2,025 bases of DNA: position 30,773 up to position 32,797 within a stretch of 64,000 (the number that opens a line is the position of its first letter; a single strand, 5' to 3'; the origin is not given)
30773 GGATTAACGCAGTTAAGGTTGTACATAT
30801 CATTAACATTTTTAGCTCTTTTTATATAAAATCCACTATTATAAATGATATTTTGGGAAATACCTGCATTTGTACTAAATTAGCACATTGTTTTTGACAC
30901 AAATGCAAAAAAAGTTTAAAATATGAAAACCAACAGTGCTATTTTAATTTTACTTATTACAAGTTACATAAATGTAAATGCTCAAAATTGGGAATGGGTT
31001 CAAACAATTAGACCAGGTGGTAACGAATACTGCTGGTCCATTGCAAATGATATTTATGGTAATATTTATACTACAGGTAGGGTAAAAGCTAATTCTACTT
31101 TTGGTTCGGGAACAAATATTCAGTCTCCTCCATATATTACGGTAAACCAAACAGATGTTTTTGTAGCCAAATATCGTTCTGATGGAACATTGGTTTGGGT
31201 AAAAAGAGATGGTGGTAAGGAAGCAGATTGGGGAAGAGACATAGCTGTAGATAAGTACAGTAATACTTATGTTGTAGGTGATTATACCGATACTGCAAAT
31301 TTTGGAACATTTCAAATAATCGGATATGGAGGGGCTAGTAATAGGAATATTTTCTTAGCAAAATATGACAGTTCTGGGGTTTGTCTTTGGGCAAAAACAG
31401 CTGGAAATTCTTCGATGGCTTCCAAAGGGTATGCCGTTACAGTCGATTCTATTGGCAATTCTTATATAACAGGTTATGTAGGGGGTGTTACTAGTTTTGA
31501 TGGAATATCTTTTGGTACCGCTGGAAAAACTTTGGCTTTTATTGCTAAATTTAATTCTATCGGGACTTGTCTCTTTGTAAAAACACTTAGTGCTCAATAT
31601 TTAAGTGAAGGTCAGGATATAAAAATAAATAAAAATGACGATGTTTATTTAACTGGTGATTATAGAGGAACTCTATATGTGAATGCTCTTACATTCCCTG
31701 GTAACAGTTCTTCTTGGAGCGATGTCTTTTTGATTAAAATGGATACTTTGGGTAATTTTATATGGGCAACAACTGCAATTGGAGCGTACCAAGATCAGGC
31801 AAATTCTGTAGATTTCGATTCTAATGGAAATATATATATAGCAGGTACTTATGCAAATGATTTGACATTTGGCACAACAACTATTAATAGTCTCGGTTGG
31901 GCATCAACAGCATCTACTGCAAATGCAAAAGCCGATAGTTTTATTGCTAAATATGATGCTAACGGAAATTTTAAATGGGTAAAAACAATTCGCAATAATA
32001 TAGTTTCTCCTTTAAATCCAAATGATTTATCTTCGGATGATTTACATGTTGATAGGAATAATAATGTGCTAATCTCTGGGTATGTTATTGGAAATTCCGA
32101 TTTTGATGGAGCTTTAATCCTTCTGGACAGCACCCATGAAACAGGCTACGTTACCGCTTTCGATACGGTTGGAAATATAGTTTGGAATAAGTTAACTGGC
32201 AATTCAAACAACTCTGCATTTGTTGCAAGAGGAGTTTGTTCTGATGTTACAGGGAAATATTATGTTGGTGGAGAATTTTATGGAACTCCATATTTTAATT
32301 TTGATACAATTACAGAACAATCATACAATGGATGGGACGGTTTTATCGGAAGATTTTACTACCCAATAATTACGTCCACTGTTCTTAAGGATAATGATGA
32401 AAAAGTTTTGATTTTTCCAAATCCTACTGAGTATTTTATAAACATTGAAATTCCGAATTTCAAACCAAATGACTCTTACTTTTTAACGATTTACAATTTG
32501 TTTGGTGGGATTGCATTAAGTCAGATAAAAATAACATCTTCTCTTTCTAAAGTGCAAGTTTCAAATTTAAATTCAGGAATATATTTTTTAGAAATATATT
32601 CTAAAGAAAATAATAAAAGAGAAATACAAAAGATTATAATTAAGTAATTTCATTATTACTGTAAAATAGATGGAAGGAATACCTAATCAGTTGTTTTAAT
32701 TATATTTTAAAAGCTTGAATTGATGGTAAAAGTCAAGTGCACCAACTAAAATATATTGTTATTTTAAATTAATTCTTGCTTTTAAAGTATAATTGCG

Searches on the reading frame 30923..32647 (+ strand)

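Call 47: search_protein_families(library=pfam, proteins=[window:30923-32647:+], max_evalue=0.0001)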
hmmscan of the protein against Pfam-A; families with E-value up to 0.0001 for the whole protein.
window:30923-32647:+ (574 aa): 2 families
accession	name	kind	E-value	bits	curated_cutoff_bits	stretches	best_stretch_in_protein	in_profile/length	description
PF06739.17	SBBP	-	5.1e-12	46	20.5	0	288-309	10-31/38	Beta-propeller repeat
PF18962.6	Por_Secre_tail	-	4.4e-11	43.4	27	1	497-573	1-75/75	Secretion system C-terminal sorting domain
